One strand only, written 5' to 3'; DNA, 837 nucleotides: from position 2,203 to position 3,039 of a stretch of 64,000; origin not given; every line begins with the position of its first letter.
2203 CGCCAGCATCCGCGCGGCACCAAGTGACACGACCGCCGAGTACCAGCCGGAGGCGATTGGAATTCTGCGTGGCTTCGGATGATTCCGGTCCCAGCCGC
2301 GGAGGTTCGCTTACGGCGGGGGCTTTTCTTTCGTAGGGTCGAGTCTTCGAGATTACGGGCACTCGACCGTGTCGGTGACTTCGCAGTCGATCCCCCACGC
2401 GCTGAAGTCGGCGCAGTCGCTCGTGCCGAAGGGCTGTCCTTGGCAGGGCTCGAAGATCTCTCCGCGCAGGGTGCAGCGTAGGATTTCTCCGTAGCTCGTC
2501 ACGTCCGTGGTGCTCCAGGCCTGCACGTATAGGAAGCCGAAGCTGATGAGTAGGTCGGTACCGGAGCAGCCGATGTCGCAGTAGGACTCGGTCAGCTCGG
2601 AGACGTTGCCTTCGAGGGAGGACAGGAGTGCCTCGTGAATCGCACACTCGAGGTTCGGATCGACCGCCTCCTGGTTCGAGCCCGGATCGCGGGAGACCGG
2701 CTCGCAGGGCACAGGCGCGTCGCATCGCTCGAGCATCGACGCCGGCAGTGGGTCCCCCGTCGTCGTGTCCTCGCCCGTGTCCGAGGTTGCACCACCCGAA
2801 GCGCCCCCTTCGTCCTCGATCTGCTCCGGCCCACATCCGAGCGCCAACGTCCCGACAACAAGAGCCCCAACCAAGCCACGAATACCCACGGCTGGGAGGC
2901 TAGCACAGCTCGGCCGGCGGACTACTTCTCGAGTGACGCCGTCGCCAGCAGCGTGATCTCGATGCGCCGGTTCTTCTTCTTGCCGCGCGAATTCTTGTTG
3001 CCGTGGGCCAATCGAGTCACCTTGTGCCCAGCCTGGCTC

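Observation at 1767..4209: Segmental duplication with a microhomology-mediated 436-bp deletion, creating TetR and membrane-protein pseudogene copies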

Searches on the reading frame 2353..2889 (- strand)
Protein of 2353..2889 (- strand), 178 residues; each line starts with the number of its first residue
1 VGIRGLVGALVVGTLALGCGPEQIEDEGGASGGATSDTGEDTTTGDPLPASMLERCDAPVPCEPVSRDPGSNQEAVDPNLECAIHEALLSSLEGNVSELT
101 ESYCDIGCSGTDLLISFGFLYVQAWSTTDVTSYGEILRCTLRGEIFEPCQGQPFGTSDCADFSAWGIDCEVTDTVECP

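Call 7: search_protein_families(library=pfam, proteins=[window:2353-2889:-], max_evalue=0.01)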
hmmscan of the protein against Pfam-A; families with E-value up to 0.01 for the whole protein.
window:2353-2889:- (178 aa): 0 families

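Call 9: find_encoding_contigs(protein=window:2353-2889:-, flank=10000, max_places=10)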
Protein window:2353-2889:- (178 aa): 2 contigs read that carry it; 2 places shown.
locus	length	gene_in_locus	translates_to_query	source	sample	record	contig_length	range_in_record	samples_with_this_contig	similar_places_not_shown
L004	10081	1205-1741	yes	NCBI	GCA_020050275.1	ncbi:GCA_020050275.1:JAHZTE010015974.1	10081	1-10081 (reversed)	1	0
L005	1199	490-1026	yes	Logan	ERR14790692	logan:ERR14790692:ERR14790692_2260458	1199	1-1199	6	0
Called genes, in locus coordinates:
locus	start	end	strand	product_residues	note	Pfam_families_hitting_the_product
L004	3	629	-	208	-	PF00440:TetR_N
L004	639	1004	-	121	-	-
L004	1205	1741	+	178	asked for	-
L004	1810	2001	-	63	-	-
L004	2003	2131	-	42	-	-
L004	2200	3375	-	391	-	PF01266:DAO (faint), PF01494:FAD_binding_3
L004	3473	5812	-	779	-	-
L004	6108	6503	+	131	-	PF08818:DUF1801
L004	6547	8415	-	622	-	PF08238:Sel1 (faint)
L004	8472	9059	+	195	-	PF13489:Methyltransf_23, PF13847:Methyltransf_31 (faint), PF08241:Methyltransf_11, PF08242:Methyltransf_12, PF13649:Methyltransf_25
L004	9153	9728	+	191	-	-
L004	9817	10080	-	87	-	?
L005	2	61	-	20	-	?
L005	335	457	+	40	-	-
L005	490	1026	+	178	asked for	-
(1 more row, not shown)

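Call 17: find_homologous_proteins(query=window:2353-2889:-)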
Query window:2353-2889:- (178 aa): 5 proteins with E <= 0.001 among 157 candidates.
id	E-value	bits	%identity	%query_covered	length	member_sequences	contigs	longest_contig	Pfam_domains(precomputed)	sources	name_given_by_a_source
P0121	5.2e-115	400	100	100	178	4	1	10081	-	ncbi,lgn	-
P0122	2.9e-66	241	68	94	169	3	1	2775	-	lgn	-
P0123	3.1e-57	211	64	92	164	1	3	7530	-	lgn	-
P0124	4.0e-50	188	56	92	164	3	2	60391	-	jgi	-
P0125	3.0e-43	166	48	100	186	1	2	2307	-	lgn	-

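Call 19: find_encoding_contigs(protein=P0124, flank=8000, max_places=2)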
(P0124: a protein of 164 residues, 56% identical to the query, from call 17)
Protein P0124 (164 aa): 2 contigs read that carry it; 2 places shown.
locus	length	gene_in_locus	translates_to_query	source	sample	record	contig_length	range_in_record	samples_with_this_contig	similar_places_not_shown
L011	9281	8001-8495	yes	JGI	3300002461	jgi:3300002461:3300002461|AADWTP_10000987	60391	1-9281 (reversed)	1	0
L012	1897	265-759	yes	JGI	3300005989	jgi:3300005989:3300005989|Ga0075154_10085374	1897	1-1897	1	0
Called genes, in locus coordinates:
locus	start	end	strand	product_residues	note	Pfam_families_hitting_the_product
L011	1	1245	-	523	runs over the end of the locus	PF00772:DnaB, PF13481:AAA_25, PF03796:DnaB_C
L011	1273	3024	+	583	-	PF13948:DUF4215 (weak)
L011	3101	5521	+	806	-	PF13517:FG-GAP_3 (faint)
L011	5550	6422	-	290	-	PF08668:HDOD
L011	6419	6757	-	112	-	-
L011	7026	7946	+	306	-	PF00691:OmpA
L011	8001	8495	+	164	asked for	-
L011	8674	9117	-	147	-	PF01281:Ribosomal_L9_N, PF03948:Ribosomal_L9_C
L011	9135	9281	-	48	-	?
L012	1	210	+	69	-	?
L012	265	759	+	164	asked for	-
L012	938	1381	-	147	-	PF01281:Ribosomal_L9_N, PF03948:Ribosomal_L9_C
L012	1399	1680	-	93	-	PF01084:Ribosomal_S18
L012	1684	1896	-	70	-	?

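Call 20: find_encoding_contigs(protein=P0123, flank=8000, max_places=3)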
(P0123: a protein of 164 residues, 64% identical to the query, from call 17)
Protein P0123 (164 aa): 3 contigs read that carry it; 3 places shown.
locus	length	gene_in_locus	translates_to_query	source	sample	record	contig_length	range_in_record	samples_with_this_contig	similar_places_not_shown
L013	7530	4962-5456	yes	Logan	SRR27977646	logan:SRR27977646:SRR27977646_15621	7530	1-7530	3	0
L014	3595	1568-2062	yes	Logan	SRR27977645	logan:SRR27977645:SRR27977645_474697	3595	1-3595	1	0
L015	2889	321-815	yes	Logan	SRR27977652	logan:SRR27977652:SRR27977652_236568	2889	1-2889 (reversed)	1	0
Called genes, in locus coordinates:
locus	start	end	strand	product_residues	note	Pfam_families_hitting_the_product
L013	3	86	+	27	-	?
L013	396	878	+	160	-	-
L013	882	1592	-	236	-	PF03372:Exo_endo_phos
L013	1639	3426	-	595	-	PF02449:Glyco_hydro_42 (weak)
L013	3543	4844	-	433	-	-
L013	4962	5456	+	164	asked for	-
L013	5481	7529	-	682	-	?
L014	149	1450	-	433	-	-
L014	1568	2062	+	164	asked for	-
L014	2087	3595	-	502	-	?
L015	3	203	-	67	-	?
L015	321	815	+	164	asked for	-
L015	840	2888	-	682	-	?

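Call 21: find_encoding_contigs(protein=P0122, flank=8000, max_places=3)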
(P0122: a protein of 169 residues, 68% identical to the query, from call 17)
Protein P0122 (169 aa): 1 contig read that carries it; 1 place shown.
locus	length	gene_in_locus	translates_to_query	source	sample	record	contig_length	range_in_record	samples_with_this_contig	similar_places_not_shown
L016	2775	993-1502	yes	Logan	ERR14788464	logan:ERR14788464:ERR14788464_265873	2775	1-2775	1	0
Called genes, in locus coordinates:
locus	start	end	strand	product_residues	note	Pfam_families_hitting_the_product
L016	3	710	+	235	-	?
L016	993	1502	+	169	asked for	-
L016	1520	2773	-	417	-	?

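Call 26: find_related_loci(query=A1, collection=genome_contigs, flank=10000)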
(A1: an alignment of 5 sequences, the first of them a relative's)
Query A1 (178 aa) in genome_contigs; peptide patterns used: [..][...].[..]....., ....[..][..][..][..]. (x = any residue, [..] = any of these).
42 stretches matched a pattern; 4 encode a relative of the query (tblastn E <= 1e-3); 4 distinct loci.
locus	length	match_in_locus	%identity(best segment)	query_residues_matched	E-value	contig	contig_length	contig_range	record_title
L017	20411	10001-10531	68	4-178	2e-69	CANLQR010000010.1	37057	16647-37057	MAG: Deltaproteobacteria bacterium isolate ZH-15may19-289 genome assembly, contig: ZH-15May19-c2164, whole genome shotgu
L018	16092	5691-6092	59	47-178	2e-46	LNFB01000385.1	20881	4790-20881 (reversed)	MAG: Deltaproteobacteria bacterium Ga0077550 Ga0077550_1278.1, whole genome shotgun sequence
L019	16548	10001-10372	53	43-165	4e-37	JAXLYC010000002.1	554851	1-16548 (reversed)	MAG: Nannocystaceae bacterium isolate STL-MYX3 C2.19.fa-2, whole genome shotgun sequence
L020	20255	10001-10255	61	51-134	8e-31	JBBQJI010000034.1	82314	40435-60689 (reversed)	MAG: Nannocystales bacterium isolate Co_metawrap_738 Cmw_738_k141_14162135_length_82314_cov_26.4246, whole genome shotgu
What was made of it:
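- Tried and rejected: The genome_contigs scan with a lipoprotein profile returned only four distant relatives (53-68%) and not the window's own species (call 26).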

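Call 47: search_protein_families(library=ncbifam, proteins=[window:2353-2889:-], max_evalue=0.001)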
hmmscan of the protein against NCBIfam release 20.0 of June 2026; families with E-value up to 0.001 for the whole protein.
window:2353-2889:- (178 aa): 0 families

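Call 60: find_homologous_proteins(query=L011:7026-7946:+, max_evalue=1e-20)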
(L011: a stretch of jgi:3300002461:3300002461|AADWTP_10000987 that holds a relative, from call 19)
Query L011:7026-7946:+ (306 aa): 3413 proteins with E <= 1e-20 among 8000 candidates; the best 120 are listed.
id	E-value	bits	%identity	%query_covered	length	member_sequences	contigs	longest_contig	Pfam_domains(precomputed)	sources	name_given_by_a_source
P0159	6.5e-187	638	99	100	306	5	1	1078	PF00691.26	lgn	-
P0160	9.9e-180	614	95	100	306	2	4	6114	PF00691.26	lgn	-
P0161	2.4e-173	593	92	100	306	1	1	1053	PF00691.26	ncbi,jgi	jgi:chemotaxis protein MotB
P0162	1.1e-170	584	92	100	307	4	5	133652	PF00691.26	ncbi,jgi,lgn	jgi:chemotaxis protein MotB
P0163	2.6e-170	583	92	100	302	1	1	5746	PF00691.26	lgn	-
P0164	7.7e-112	391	64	100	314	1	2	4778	PF00691.26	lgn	-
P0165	2.2e-96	341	60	99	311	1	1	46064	PF00691.26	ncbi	-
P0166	7.0e-85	303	58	82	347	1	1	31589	PF00691.26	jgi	jgi:chemotaxis protein MotB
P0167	5.8e-83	297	53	98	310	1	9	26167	PF00691.26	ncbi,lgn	-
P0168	2.6e-79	285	52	98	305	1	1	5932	PF00691.26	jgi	jgi:chemotaxis protein MotB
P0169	1.0e-78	283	53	87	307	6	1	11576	PF00691.26,PF08614.17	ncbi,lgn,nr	ncbi:MAG TPA: OmpA family protein [Nannocystaceae bacterium]|nr:OmpA family protein [Nannocystaceae 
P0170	2.3e-77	278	55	87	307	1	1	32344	PF00691.26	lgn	-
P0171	5.0e-77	277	55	87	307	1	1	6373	PF00691.26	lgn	-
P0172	1.1e-76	276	55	87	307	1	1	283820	PF00691.26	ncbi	-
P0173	1.4e-76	276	53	98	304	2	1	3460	PF00691.26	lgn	-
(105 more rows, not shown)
